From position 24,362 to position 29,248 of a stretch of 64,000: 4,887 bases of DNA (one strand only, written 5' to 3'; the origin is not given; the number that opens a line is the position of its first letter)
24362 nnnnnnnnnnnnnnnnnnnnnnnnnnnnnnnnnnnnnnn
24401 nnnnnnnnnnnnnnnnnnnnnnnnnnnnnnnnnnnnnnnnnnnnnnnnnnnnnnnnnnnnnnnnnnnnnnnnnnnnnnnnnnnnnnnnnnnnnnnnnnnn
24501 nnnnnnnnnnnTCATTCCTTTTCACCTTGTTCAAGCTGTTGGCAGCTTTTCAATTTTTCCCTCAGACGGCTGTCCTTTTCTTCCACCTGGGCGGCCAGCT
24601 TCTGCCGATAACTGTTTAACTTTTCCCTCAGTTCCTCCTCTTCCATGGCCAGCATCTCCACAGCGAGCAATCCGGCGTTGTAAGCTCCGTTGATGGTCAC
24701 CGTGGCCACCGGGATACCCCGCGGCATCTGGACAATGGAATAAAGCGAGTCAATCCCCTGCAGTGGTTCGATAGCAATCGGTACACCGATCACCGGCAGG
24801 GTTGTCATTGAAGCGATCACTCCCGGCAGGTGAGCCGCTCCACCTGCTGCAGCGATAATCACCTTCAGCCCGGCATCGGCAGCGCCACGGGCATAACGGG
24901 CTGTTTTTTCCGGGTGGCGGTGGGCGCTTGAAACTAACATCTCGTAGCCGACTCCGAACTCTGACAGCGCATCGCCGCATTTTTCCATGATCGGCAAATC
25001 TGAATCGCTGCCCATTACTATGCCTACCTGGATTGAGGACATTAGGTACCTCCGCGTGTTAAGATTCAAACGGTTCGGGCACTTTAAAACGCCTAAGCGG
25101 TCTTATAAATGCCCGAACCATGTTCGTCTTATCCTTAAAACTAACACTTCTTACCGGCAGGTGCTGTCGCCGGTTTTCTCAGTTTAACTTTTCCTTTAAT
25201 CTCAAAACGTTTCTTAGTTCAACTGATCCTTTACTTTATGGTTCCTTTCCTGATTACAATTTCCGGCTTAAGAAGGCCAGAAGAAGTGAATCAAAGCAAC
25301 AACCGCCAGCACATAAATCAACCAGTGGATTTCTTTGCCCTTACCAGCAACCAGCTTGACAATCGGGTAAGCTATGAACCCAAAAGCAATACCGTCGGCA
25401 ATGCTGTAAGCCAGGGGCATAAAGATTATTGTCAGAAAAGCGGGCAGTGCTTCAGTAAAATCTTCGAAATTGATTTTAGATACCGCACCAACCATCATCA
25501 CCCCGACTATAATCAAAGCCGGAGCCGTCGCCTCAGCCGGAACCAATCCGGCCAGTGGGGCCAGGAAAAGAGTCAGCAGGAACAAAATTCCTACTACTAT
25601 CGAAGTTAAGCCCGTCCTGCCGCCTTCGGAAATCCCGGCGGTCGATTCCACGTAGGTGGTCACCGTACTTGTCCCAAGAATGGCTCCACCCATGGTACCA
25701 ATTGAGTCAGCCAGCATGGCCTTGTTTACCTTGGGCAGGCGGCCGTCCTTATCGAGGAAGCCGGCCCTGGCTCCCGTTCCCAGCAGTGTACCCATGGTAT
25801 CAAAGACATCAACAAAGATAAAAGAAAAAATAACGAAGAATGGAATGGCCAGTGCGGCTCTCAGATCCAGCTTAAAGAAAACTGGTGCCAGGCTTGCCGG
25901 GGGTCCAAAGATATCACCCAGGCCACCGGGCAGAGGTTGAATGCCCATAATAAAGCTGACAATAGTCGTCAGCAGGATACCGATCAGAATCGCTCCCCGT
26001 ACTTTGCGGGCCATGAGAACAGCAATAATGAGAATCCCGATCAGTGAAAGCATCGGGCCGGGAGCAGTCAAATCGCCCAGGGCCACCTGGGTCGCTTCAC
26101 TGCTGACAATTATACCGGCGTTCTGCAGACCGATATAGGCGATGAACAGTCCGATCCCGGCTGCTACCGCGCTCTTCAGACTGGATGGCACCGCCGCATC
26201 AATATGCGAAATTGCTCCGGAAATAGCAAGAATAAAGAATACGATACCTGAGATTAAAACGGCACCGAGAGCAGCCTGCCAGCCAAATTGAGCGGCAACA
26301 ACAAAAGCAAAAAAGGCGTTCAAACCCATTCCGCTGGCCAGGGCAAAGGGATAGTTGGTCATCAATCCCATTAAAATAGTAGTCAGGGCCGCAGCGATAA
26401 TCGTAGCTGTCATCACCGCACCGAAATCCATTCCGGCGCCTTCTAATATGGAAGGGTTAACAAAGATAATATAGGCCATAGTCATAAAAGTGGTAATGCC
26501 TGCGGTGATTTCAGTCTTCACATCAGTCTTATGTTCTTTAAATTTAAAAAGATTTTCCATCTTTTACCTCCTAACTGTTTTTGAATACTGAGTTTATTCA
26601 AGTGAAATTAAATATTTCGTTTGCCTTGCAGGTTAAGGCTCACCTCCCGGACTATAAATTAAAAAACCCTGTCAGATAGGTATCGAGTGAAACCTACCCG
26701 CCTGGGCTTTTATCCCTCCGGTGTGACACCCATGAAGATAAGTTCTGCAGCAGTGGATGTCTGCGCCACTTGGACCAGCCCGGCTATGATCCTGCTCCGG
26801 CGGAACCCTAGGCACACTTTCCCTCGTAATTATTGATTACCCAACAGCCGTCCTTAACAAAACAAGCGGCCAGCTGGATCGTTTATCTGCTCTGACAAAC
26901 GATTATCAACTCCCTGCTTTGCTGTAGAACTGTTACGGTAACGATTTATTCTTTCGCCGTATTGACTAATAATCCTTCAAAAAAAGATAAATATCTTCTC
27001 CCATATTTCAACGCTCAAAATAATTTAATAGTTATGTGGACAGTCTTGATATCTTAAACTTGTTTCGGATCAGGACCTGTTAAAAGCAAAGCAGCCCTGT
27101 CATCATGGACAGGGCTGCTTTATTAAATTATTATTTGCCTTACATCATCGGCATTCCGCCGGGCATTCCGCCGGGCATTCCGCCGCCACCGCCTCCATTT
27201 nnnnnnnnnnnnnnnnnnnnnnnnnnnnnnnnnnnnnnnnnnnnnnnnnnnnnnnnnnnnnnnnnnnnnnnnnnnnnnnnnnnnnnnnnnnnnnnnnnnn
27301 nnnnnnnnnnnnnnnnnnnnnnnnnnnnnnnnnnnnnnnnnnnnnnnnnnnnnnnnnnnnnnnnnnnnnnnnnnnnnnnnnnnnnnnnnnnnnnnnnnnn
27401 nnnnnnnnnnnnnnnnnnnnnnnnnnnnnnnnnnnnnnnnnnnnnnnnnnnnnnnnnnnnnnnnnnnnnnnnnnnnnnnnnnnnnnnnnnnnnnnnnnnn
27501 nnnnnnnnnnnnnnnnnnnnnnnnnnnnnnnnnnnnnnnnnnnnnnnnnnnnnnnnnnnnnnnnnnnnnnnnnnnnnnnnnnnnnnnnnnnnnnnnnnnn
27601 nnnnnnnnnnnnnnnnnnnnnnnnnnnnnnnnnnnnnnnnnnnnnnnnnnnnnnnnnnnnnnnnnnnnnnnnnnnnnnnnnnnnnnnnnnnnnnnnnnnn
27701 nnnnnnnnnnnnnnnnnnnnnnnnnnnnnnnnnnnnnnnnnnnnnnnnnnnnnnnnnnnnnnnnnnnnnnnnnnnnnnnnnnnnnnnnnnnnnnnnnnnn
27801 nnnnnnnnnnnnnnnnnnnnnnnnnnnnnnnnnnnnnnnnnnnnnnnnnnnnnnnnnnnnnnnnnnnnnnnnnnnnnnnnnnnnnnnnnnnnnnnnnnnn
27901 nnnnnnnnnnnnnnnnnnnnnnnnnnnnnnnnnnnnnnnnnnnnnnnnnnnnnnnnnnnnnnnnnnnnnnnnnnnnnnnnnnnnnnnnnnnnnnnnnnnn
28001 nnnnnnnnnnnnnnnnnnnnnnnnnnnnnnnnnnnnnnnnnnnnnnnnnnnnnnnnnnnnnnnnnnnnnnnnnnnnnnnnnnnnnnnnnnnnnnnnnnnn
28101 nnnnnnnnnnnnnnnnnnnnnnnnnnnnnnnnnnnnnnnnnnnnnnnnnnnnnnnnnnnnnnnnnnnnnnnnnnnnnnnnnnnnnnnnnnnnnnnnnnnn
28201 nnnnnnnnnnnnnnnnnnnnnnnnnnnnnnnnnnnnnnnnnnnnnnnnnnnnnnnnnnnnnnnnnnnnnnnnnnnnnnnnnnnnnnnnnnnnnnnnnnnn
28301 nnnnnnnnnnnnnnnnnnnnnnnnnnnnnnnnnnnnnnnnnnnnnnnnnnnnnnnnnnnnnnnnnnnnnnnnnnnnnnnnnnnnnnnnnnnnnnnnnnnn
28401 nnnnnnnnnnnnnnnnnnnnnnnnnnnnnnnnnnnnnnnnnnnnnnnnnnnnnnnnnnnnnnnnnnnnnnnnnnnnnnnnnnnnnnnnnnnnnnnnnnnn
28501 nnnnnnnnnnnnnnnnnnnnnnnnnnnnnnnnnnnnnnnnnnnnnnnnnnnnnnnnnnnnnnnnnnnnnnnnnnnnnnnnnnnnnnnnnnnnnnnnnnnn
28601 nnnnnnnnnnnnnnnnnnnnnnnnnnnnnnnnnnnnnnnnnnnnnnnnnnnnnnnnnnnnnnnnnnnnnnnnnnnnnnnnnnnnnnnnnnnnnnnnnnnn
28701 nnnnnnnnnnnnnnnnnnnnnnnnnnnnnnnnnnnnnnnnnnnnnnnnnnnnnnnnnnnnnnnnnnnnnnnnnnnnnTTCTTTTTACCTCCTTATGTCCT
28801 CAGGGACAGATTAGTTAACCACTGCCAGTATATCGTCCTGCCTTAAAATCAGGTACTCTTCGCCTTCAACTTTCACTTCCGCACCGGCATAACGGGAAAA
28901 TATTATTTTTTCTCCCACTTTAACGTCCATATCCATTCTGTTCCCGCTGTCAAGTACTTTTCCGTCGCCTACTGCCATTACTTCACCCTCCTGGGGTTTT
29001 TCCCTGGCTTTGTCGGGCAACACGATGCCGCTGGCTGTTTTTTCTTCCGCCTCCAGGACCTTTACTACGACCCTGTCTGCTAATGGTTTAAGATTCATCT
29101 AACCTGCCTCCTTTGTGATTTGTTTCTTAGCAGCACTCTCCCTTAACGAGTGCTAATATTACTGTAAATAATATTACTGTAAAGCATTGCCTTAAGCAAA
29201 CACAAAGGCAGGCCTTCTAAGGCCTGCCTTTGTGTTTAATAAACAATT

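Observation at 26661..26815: ykkC-family riboswitch (likely the PRPP-sensing subtype) controlling a purine permease and a 12-gene pur operon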

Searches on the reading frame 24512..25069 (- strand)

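Call 8: search_protein_families(library=pfam, proteins=[window:24512-25069:-])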
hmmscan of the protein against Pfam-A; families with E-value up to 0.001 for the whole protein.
window:24512-25069:- (185 aa): 1 family
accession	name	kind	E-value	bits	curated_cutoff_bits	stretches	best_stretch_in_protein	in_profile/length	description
PF00731.26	AIRC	-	3.3e-64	215.4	30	1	14-159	1-146/148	AIR carboxylase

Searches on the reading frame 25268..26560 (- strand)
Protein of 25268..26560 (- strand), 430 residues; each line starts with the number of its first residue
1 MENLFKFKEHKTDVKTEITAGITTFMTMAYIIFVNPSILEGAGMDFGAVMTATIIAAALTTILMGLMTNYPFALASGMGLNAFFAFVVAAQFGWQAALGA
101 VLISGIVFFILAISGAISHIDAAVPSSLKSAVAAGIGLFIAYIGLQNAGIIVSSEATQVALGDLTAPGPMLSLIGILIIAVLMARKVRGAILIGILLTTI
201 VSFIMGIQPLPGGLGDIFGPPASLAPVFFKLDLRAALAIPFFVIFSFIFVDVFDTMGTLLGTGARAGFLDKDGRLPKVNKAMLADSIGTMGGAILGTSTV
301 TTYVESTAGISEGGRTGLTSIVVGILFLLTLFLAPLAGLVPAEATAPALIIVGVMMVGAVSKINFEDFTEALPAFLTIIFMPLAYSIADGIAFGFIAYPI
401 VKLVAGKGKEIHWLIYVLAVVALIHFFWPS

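Call 8: search_protein_families(library=pfam, proteins=[window:25268-26560:-])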
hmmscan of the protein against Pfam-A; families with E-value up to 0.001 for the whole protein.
window:25268-26560:- (430 aa): 1 family
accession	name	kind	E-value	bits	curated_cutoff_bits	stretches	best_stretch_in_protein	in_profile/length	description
PF00860.26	Xan_ur_permease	-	2.8e-47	161.7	27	1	17-390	3-386/389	Permease family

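Call 53: find_encoding_contigs(protein=window:25268-26560:-, flank=3000, max_places=4)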
Protein window:25268-26560:- (430 aa): 6 contigs read that carry it; 4 places shown.
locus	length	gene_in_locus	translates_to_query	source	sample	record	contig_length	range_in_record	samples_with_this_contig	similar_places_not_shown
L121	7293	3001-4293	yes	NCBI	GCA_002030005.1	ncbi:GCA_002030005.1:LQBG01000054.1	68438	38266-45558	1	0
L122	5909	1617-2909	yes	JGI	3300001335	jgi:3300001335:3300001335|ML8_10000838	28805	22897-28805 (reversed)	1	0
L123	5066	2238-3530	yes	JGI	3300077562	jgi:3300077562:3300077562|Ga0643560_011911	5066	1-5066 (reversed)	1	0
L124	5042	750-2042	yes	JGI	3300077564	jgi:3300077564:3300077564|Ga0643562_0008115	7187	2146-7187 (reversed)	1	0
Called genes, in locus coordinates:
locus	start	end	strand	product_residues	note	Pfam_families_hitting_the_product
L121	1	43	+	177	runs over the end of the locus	PF00149:Metallophos (faint), PF12850:Metallophos_2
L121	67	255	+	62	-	-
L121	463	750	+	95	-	PF00166:Cpn10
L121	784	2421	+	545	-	-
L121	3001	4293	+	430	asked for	PF00860:Xan_ur_permease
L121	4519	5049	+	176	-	PF00731:AIRC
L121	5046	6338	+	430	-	PF00206:Lyase_1, PF10397:ADSL_C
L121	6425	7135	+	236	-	PF01259:SAICAR_synt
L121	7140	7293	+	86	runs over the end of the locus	PF02700:PurS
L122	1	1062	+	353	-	?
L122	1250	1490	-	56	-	-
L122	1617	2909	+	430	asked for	PF00860:Xan_ur_permease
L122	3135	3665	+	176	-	PF00731:AIRC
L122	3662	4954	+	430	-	PF00206:Lyase_1, PF10397:ADSL_C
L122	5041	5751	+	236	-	PF01259:SAICAR_synt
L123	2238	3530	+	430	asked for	PF00860:Xan_ur_permease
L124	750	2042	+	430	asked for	PF00860:Xan_ur_permease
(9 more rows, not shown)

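Call 60: search_protein_families(library=ncbifam, proteins=[window:25268-26560:-])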
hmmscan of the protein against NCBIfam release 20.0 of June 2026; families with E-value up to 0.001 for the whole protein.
window:25268-26560:- (430 aa): 0 families

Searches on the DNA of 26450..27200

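Call 4: search_rna_families(source=window, start=26450, end=27200, threshold=evalue, max_evalue=10, show_alignments=6)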
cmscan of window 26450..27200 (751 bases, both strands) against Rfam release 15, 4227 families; matches with E-value up to 10: 9.
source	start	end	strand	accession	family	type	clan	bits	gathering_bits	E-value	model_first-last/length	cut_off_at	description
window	26697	26822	-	RF00442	Guanidine-I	Cis-reg; riboswitch;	-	59.5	63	5.6e-10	1-107/107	no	Guanidine-I riboswitch aptamer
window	27088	27200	-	RF01408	sraL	Gene; sRNA;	-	23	39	0.0069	23-142/142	5'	sraL Hfq binding RNA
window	26497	26548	-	RF01094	RF_site6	Cis-reg; frameshift_element;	-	21.7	90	1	1-118/118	no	Polymerase ribosomal frameshift site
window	27042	27120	+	RF02450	ncr1175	Gene; sRNA;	-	21.1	60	0.29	1-110/110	no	Bacillus sRNA ncr1175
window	26489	26571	-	RF00296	snoR16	Gene; snRNA; snoRNA; CD-box;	-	19.5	45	2.8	1-86/86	no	Small nucleolar RNA R16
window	27021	27125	+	RF02618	SSRC34_2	Gene; sRNA;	-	18.9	48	2.2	1-125/125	no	Streptococcus sRNA 34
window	27069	27138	+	RF02621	BSnc120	Gene; sRNA;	-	18.3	114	0.36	1-88/88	no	Brucella sRNA 120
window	26929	26997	-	RF01714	Ocean-V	Gene; sRNA;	-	16.3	75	2.4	1-72/72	no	Ocean-V RNA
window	27078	27126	-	RF03601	MIR7993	Gene; miRNA;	-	16.2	100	7.4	1-138/138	no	MIR7993 microRNA precursor family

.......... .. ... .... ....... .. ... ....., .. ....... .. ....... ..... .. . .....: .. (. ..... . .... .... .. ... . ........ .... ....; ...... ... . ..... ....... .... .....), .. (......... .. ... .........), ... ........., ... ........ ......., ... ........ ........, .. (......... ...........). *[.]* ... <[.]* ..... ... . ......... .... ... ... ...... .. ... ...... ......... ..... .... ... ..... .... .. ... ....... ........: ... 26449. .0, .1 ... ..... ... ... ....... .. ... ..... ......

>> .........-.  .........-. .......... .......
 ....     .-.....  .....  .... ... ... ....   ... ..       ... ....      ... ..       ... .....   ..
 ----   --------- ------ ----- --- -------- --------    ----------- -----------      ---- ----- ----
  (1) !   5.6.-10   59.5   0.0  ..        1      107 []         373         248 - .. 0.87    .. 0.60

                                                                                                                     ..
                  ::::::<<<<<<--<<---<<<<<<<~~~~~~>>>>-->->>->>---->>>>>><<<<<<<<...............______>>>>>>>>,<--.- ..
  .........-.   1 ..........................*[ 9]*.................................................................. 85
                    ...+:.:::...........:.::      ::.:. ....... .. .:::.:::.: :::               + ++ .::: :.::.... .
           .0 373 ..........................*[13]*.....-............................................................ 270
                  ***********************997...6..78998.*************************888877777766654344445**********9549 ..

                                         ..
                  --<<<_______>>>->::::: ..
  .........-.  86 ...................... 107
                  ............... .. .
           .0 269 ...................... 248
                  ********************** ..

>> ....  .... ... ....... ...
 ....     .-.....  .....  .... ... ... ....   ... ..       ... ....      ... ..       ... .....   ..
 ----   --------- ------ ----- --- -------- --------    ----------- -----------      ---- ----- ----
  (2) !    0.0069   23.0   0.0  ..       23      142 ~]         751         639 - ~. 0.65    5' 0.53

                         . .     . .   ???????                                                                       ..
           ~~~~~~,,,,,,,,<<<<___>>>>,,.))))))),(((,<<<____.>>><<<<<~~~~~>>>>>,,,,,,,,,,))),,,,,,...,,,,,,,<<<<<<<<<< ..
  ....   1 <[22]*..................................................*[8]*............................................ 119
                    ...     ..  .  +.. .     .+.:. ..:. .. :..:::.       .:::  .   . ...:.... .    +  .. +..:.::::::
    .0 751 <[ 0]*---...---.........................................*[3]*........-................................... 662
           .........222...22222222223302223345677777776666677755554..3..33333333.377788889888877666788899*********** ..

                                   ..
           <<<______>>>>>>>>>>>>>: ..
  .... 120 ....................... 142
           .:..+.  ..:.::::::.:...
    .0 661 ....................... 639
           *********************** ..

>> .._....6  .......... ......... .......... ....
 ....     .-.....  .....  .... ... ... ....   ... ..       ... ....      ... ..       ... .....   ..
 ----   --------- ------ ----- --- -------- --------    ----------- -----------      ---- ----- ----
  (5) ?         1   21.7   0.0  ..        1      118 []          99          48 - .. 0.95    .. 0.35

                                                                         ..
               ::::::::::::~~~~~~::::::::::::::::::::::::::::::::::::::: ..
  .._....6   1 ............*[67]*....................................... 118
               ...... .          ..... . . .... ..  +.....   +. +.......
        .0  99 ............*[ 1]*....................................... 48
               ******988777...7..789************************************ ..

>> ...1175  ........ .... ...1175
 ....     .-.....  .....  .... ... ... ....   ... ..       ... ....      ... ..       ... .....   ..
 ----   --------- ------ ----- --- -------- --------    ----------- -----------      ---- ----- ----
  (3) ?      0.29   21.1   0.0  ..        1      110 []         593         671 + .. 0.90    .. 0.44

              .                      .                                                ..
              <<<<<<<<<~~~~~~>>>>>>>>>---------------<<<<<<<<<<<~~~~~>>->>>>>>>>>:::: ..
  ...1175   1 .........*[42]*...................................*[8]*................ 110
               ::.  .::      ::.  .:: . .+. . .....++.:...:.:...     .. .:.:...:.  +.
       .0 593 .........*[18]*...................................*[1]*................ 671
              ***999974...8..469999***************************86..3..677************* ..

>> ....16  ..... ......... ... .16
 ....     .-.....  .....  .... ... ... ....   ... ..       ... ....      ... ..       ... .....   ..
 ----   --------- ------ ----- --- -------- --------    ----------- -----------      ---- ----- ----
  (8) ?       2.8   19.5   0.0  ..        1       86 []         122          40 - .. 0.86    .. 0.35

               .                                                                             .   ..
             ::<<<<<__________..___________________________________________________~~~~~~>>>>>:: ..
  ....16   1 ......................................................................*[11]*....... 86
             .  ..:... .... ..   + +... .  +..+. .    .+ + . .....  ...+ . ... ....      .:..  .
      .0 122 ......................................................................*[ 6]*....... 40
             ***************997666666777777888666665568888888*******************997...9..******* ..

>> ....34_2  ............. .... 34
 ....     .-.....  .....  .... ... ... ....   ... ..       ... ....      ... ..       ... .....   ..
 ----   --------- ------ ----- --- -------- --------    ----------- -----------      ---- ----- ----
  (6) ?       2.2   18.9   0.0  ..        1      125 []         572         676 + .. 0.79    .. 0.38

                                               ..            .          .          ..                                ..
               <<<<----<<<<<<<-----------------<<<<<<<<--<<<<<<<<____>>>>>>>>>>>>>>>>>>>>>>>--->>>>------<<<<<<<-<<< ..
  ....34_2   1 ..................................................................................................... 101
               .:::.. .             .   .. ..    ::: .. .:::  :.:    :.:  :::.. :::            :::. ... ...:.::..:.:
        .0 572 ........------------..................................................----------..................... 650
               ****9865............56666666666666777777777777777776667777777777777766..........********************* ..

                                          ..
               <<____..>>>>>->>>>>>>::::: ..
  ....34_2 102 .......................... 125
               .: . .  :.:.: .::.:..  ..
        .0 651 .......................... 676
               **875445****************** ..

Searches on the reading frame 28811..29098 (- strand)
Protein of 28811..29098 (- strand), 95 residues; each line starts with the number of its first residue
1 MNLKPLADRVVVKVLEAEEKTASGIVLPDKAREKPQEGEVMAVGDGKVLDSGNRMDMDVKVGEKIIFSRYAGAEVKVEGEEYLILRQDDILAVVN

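Call 30: search_protein_families(library=pfam, proteins=[window:28811-29098:-])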
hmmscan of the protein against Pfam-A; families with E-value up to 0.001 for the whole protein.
window:28811-29098:- (95 aa): 1 family
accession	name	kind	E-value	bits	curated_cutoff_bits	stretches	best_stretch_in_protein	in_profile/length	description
PF00166.26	Cpn10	-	1.3e-36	124.9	21.1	1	2-94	1-93/93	Chaperonin 10 Kd subunit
